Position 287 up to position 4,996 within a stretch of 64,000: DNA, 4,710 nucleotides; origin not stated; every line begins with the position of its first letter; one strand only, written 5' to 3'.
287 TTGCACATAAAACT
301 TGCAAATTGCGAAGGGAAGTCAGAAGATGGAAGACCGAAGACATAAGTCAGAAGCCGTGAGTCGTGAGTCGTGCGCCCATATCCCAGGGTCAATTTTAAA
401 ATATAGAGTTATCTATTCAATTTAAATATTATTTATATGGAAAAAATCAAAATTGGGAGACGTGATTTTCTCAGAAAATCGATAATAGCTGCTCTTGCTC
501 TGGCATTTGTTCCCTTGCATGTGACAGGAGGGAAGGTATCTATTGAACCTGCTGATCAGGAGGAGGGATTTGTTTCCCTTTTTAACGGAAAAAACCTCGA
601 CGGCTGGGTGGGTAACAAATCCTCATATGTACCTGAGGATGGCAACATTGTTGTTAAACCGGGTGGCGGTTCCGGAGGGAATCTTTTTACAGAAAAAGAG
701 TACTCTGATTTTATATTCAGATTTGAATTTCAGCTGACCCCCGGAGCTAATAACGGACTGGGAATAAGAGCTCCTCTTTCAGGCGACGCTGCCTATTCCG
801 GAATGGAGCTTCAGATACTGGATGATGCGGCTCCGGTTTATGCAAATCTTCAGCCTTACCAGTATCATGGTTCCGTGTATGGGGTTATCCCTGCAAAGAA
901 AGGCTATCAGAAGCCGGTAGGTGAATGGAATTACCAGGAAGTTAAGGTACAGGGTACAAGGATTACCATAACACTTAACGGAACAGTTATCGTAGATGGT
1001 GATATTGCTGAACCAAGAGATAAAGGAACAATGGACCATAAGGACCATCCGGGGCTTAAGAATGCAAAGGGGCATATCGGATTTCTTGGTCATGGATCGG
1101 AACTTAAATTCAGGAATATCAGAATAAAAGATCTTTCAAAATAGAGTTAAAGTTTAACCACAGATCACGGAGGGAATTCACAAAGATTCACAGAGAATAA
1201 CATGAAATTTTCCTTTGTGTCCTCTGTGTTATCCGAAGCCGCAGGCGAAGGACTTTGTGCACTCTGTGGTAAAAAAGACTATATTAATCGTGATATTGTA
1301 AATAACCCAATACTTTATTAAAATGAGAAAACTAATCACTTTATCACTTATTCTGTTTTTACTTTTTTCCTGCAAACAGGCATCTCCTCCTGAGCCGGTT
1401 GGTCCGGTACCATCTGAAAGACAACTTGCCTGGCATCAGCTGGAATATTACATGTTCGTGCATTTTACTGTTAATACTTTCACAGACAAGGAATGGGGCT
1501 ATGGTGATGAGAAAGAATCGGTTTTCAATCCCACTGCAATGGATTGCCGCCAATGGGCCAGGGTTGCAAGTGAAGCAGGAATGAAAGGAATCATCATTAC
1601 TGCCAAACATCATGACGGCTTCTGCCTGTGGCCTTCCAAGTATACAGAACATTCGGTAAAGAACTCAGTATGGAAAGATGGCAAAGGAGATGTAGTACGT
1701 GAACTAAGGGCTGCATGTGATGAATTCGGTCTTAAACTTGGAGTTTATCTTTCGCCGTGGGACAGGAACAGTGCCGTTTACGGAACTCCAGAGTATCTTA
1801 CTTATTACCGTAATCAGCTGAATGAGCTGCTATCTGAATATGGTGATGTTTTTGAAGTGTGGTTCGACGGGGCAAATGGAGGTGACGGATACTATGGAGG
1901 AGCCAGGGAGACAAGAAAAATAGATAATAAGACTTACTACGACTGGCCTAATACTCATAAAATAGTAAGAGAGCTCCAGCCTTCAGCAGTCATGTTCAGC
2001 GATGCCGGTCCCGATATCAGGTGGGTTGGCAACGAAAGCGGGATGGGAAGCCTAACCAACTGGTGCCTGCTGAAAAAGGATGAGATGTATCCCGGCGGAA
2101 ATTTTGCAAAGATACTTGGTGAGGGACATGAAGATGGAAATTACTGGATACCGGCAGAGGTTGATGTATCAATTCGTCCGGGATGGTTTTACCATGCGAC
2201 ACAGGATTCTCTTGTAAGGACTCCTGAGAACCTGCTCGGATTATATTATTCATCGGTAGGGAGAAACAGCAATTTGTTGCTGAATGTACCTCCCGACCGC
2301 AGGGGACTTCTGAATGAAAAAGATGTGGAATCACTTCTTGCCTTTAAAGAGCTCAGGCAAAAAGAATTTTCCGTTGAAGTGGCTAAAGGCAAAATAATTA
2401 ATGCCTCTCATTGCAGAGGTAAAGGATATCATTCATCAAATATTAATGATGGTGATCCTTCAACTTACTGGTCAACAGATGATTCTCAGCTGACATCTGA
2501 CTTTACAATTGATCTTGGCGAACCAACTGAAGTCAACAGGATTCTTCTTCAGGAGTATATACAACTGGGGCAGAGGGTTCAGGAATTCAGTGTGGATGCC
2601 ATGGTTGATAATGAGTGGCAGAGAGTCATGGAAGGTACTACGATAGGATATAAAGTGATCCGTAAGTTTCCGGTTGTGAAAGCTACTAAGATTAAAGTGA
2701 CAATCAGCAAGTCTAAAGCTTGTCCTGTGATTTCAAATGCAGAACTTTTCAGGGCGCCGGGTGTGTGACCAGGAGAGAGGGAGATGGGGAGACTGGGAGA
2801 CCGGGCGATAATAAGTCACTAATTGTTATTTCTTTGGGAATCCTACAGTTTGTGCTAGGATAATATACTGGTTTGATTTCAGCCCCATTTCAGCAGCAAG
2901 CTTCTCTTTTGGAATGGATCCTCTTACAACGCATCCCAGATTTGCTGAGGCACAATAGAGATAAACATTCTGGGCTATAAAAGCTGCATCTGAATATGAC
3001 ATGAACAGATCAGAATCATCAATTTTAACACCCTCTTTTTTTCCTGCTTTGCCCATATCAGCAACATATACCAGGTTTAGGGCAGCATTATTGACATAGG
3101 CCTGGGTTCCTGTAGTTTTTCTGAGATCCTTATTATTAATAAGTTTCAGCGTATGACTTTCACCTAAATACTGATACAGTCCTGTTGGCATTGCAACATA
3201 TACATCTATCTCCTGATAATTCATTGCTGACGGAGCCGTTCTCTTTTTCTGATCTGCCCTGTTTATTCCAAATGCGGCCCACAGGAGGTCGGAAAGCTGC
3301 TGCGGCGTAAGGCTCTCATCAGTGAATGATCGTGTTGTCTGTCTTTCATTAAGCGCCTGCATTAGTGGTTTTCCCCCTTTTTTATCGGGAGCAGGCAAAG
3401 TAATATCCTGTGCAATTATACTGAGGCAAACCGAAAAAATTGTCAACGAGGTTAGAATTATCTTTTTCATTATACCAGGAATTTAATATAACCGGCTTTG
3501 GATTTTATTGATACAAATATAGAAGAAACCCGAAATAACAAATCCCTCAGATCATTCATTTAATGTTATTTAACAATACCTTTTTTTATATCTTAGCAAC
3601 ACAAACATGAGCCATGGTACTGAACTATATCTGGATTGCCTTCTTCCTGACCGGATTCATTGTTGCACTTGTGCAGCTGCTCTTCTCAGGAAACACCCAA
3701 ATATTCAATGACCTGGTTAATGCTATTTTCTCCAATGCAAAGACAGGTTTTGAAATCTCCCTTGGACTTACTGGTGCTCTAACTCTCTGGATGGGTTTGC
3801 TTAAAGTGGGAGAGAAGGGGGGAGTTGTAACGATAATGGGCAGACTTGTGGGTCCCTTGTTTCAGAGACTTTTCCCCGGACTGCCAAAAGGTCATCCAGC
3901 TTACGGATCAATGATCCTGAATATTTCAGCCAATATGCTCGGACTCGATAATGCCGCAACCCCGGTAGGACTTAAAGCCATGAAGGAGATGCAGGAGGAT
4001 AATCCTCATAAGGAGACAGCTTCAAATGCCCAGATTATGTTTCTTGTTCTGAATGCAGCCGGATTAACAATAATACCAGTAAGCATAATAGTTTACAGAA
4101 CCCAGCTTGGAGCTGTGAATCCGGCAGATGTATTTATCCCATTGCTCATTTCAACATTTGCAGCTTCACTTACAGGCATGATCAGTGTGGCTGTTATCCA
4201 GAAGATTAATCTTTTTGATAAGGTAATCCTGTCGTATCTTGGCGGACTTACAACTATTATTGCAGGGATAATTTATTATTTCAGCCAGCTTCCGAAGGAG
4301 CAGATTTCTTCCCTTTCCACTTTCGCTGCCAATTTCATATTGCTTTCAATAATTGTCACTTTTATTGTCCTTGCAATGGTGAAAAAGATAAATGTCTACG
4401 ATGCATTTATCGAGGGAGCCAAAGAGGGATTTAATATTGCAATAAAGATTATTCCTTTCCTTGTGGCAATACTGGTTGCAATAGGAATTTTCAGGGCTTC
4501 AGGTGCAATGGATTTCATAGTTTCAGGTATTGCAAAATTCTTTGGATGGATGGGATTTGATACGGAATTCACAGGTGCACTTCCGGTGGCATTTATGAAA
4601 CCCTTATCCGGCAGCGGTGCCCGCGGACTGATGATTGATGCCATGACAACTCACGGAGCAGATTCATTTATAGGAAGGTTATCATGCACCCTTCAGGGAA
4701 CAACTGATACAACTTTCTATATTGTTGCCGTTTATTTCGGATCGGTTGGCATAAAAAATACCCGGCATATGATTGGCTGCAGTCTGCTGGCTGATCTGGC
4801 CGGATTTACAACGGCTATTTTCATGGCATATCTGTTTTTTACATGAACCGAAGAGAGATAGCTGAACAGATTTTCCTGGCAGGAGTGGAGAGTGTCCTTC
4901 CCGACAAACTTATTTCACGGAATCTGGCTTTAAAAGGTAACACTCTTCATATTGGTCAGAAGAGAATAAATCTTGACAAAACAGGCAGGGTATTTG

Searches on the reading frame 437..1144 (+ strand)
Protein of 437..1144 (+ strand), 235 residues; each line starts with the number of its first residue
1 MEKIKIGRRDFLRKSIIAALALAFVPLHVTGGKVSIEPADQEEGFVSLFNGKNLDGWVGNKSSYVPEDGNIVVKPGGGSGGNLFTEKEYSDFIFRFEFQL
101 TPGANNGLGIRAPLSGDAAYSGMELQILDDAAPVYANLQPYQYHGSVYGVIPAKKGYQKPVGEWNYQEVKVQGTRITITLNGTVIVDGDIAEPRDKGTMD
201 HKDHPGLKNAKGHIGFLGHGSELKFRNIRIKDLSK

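Call 83: search_protein_families(library=pfam, proteins=[window:437-1144:+], max_evalue=0.00001)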
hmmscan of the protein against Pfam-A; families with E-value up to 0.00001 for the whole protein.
window:437-1144:+ (235 aa): 1 family
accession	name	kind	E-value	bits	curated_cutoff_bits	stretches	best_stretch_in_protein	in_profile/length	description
PF06439.18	3keto-disac_hyd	-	2.1e-46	158.8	26.8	1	44-231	1-187/187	3-keto-disaccharide hydrolase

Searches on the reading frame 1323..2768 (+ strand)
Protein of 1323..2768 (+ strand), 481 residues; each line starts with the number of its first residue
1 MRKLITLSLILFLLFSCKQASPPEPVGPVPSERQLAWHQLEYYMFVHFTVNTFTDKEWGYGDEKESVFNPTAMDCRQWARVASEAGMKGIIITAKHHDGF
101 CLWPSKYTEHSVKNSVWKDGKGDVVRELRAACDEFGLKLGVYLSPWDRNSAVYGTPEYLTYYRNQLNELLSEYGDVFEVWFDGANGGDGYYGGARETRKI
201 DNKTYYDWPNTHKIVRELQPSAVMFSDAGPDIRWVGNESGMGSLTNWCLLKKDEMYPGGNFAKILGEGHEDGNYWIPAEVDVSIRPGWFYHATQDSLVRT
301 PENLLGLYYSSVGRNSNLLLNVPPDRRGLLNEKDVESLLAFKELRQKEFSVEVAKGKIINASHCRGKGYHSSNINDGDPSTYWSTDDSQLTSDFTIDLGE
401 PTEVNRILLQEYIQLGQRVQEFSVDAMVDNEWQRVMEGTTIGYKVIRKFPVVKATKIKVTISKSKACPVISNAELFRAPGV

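Call 39: search_protein_families(library=pfam, proteins=[window:1323-2768:+], max_evalue=0.00001)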
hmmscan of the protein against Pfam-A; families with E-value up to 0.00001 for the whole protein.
window:1323-2768:+ (481 aa): 3 families
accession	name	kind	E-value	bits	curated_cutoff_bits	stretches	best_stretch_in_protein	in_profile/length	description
PF01120.23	Alpha_L_fucos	-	5e-37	128.6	25.2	1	44-341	67-336/345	Alpha-L-fucosidase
PF00754.31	F5_F8_type_C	-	2.1e-15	57.4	28.2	1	359-463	2-114/127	F5/8 type C domain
PF22633.2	F5_F8_type_C_2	-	6.6e-12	46.3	27.8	1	373-459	1-91/91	NedA-like, galactose-binding domain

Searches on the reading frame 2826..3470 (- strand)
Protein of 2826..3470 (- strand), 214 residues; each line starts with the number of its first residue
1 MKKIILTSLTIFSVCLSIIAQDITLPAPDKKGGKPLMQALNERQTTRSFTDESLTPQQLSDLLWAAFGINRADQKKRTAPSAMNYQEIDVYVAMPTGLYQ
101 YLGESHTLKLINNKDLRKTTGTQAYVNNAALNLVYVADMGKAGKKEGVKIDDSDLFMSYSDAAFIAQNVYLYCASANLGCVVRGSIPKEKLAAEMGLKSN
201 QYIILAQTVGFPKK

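Call 83: search_protein_families(library=pfam, proteins=[window:2826-3470:-], max_evalue=0.00001)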
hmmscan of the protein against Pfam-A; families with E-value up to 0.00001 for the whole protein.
window:2826-3470:- (214 aa): 1 family
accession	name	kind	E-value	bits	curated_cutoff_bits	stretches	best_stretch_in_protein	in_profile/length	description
PF00881.29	Nitroreductase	-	2e-21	77.4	23.5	1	42-210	3-166/167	Nitroreductase family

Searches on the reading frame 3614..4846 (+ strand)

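Call 39: search_protein_families(library=pfam, proteins=[window:3614-4846:+], max_evalue=0.00001)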
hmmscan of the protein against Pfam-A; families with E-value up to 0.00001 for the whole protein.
window:3614-4846:+ (410 aa): 1 family
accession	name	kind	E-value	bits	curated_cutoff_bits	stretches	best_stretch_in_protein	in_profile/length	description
PF07670.19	Gate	-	2.7e-22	79.6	29.6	2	276-381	1-104/104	Nucleoside recognition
